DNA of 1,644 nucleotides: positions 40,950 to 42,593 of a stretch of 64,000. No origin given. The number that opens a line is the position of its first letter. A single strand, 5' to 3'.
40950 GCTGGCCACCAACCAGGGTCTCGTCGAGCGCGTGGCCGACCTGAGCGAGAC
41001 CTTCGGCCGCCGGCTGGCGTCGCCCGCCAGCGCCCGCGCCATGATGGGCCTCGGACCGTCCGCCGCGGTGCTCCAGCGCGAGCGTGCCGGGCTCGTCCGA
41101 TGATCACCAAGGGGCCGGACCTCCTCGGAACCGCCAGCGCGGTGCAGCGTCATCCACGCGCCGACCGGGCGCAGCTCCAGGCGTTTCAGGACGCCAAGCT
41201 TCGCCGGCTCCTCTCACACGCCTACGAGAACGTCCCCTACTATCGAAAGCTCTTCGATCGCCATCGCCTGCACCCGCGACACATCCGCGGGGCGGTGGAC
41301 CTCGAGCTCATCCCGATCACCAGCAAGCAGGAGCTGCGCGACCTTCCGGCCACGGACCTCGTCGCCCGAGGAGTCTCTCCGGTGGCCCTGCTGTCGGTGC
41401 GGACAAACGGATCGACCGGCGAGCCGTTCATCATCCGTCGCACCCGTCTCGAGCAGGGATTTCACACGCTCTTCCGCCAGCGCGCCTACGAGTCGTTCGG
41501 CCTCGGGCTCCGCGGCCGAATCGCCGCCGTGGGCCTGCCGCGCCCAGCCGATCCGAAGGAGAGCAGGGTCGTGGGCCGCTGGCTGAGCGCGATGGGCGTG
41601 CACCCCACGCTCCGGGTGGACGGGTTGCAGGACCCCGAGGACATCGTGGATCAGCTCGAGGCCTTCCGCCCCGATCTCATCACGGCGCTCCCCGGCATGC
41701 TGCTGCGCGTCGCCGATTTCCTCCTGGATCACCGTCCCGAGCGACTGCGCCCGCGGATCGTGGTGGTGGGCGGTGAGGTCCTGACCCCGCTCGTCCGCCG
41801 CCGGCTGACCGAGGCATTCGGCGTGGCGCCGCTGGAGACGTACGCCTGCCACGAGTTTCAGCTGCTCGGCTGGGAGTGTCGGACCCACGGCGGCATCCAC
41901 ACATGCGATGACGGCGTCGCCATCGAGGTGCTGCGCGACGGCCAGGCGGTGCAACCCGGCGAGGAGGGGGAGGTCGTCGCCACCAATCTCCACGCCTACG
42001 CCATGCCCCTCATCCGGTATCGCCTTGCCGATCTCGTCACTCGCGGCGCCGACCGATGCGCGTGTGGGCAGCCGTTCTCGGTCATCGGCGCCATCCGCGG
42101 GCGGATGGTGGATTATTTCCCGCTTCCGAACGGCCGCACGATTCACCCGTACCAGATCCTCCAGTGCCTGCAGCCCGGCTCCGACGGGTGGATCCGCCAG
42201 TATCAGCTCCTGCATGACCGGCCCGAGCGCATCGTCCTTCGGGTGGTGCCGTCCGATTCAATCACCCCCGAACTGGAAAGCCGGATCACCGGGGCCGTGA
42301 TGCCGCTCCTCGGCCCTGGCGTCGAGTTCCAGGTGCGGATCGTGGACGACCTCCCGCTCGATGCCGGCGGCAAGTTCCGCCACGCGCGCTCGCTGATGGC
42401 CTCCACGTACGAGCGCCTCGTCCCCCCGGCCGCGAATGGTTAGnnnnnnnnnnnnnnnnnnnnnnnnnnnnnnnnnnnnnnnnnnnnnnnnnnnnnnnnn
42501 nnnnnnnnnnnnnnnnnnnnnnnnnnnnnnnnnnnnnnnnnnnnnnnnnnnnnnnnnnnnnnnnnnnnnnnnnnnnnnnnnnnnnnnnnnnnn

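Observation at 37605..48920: Ten-gene translationally coupled amide-ligase / acyltransferase cluster with exporter and formyltransferase: candidate undescribed biosynthetic system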

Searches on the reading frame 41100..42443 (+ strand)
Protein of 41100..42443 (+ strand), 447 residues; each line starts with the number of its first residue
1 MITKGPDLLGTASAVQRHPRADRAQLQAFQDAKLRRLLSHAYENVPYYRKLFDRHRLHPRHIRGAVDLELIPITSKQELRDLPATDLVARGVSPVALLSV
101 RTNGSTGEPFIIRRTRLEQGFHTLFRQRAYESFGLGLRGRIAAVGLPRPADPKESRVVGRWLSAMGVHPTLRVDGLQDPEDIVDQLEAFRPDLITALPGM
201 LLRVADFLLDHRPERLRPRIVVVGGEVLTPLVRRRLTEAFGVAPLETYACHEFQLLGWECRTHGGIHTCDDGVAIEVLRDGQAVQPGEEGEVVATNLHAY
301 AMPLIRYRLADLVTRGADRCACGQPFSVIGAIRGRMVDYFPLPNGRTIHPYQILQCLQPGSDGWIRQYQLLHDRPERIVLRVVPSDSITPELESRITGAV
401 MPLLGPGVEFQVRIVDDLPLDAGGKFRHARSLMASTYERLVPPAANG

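Call 3: search_protein_families(library=pfam, proteins=[window:41100-42443:+], max_evalue=0.01)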
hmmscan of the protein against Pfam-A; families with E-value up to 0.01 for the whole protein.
window:41100-42443:+ (447 aa): 1 family
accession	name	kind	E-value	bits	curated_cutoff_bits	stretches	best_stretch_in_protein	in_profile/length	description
PF00501.34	AMP-binding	-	5.7e-05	22.5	29.9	1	177-293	243-373/384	AMP-binding enzyme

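Call 4: search_protein_families(library=ncbifam, proteins=[window:41100-42443:+], max_evalue=0.01)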
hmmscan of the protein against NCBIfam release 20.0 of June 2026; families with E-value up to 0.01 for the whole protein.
window:41100-42443:+ (447 aa): 7 families
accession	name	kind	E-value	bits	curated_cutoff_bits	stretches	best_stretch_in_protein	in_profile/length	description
NF045666.1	DVU1553_fam_AMP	equivalog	2.8e-39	135.1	300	1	17-336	14-331/331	DVU_1553 family AMP-dependent CoA ligase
NF053551.1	FlxY_rubin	equivalog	4.4e-33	114.6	520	2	182-358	160-344/424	flexirubin biosynthesis putative acyl-CoA ligase FlxY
NF041878.1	paak_haloarch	equivalog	8e-33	113.6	700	2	188-353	170-341/427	phenylacetate--CoA ligase PaaK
TIGR02155.1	PA_CoA_ligase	equivalog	2.3e-29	102.2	646.3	2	21-115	3-96/422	phenylacetate--CoA ligase PaaK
TIGR03335.1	F390_ftsA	equivalog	7.1e-17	61.2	458.7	2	186-325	172-319/445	coenzyme F390 synthetase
NF041217.1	BagE_FevW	exception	1.9e-14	53.5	800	1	219-336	195-311/424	bagremycin/ferroverdin synthetase BagE/FevW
TIGR02304.1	aden_form_hyp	equivalog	1.6e-13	50.4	251.9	1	174-345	171-335/430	F390 synthetase-related protein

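Call 20: search_solved_structures(query=window:41100-42440:+, max_evalue=0.01)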
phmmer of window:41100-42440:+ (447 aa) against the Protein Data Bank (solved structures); distinct sequences matched with E-value up to 0.01: 9.
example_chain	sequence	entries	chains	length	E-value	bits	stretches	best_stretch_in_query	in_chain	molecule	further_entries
4r1l_A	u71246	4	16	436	6.5e-24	87.8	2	187-358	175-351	Phenylacetate-coenzyme A ligase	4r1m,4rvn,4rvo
2y4o_A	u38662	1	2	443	4.9e-23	84.9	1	12-353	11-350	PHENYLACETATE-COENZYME A LIGASE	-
2y27_A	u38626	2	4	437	1.5e-21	80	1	20-357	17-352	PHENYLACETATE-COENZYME A LIGASE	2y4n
9s3l_A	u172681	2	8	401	4.4e-14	55.4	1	52-345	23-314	Phenylacetate-CoA ligase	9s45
6siw_B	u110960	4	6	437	1.1e-13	54.1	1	212-329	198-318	PaaK-like ligase (AMP-dependent synthetase and ligase) | AMP-dependent synthetase and ligase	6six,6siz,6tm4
6siw_A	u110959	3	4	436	1.1e-13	54.1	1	212-329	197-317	PaaK-like ligase (AMP-dependent synthetase and ligase) | AMP-dependent synthetase and ligase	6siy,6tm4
6wuq_A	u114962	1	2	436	6.1e-13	51.6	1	210-329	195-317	AjiA1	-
6hdw_A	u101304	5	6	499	1e-11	47.6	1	32-388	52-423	2-hydroxyisobutyryl-CoA synthetase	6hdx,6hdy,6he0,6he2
3etc_A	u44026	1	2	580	0.0026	19.9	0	219-300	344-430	AMP-binding protein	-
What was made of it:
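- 41100..42443 (+): G4, PaaK-like adenylate-forming ligase (447 aa), partner of the ATP-grasp. Closest solved structures are PaaK (4r1l, E 6.5e-24), NatL2-type (6siw) and AjiA1 (call 20).
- Closest known: PaaK-like ligases that form esters or amides directly. Same: G2 and G4 match these in sequence (calls 4, 20).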

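Call 51: search_protein_families(library=padloc, proteins=[window:41100-42443:+], max_evalue=0.001)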
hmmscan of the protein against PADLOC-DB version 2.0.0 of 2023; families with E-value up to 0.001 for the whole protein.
window:41100-42443:+ (447 aa): 0 families
